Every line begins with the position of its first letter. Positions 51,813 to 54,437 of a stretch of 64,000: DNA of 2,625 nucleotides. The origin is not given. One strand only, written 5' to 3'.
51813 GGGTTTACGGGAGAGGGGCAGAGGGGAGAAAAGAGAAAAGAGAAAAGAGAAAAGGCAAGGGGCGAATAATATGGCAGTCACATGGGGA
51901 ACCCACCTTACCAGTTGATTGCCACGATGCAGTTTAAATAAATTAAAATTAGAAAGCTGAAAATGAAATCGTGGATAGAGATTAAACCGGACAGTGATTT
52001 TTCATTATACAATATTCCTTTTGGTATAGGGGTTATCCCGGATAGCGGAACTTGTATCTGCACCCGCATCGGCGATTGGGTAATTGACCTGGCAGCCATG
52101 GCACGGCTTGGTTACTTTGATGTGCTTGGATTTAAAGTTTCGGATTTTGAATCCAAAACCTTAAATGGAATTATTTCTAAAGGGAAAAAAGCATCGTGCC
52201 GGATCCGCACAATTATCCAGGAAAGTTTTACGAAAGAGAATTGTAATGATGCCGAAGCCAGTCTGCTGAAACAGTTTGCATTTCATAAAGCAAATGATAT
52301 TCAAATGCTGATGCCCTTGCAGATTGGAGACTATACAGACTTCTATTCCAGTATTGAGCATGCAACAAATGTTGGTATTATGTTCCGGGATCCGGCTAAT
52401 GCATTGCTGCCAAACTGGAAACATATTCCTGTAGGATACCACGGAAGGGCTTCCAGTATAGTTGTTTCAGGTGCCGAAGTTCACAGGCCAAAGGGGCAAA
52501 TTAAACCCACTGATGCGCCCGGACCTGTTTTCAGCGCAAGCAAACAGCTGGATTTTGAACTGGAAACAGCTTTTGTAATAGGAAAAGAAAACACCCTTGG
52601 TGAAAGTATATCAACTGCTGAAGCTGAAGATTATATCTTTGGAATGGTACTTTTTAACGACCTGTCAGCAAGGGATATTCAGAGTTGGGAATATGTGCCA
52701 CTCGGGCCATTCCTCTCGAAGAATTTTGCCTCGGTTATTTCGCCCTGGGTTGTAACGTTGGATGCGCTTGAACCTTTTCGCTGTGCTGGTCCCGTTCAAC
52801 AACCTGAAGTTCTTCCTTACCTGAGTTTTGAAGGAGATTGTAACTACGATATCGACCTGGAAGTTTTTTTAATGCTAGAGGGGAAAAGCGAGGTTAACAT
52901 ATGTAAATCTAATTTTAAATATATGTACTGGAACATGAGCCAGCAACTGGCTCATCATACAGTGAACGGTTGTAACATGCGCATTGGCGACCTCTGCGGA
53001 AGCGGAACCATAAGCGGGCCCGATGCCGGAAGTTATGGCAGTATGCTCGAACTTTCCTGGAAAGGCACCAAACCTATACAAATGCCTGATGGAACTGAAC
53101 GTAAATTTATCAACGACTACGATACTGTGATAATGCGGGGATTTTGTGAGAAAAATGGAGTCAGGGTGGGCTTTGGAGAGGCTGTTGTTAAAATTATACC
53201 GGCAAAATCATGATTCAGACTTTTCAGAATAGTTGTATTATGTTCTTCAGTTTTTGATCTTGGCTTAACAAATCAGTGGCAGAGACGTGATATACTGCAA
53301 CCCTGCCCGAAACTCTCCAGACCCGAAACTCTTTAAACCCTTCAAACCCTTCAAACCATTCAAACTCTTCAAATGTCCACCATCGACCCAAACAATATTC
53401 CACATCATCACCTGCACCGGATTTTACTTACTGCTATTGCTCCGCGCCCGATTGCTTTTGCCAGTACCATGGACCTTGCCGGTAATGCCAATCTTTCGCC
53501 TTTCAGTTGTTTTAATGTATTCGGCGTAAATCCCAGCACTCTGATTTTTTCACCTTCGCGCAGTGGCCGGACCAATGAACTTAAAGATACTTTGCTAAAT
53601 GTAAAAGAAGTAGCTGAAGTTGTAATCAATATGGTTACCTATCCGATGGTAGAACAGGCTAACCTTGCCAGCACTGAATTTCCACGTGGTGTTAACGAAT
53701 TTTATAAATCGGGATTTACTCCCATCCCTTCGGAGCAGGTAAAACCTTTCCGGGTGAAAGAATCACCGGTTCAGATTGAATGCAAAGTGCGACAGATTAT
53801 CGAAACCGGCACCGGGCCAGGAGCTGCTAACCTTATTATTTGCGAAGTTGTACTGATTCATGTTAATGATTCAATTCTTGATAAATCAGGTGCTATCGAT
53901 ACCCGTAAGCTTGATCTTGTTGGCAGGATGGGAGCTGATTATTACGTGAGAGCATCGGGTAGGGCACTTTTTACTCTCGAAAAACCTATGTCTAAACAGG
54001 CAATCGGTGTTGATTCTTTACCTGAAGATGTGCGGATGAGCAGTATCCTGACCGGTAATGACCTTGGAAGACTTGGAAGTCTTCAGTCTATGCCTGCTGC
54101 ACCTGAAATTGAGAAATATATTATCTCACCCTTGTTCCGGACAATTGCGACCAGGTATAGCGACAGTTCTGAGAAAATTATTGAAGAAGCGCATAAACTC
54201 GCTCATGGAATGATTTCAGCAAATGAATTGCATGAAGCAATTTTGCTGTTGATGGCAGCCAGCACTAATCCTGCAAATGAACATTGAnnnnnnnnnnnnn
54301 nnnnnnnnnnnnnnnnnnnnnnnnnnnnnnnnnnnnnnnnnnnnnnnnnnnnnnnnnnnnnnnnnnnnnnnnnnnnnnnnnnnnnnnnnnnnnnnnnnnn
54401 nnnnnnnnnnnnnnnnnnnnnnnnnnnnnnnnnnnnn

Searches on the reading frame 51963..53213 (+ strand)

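Call 7: search_protein_families(library=ncbifam, proteins=[window:51963-53213:+])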
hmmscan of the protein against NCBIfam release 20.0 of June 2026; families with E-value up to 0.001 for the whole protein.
window:51963-53213:+ (416 aa): 3 families
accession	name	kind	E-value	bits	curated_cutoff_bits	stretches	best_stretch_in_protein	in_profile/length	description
TIGR01266.1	fum_ac_acetase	equivalog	1.9e-163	544.3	375.3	1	3-414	1-419/420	fumarylacetoacetase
TIGR02303.1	HpaG-C-term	equivalog_domain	2.9e-05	23.6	276.4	1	195-270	92-164/245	4-hydroxyphenylacetate degradation bifunctional isomerase/decarboxylase, C-terminal subunit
NF053535.1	DhyDRhmHlse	equivalog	0.00019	20.8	500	1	192-268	117-190/284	2,4-didehydro-3-deoxy-L-rhamnonate hydrolase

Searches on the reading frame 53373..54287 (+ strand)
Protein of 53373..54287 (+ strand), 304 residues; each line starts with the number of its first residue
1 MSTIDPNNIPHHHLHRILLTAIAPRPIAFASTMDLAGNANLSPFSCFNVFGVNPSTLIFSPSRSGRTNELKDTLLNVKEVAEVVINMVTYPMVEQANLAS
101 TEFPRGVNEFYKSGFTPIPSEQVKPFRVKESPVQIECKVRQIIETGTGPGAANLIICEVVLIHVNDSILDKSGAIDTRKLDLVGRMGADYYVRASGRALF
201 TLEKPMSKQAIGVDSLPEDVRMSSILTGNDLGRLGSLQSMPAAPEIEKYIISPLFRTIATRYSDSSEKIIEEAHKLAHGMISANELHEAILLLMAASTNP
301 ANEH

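Call 7: search_protein_families(library=ncbifam, proteins=[window:53373-54287:+])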
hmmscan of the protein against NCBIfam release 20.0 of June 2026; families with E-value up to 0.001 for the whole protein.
window:53373-54287:+ (304 aa): 0 families

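Call 72: find_encoding_contigs(protein=window:53373-54287:+, flank=3000, max_places=6)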
Protein window:53373-54287:+ (304 aa): no gene with exactly this product is on record in the collection.
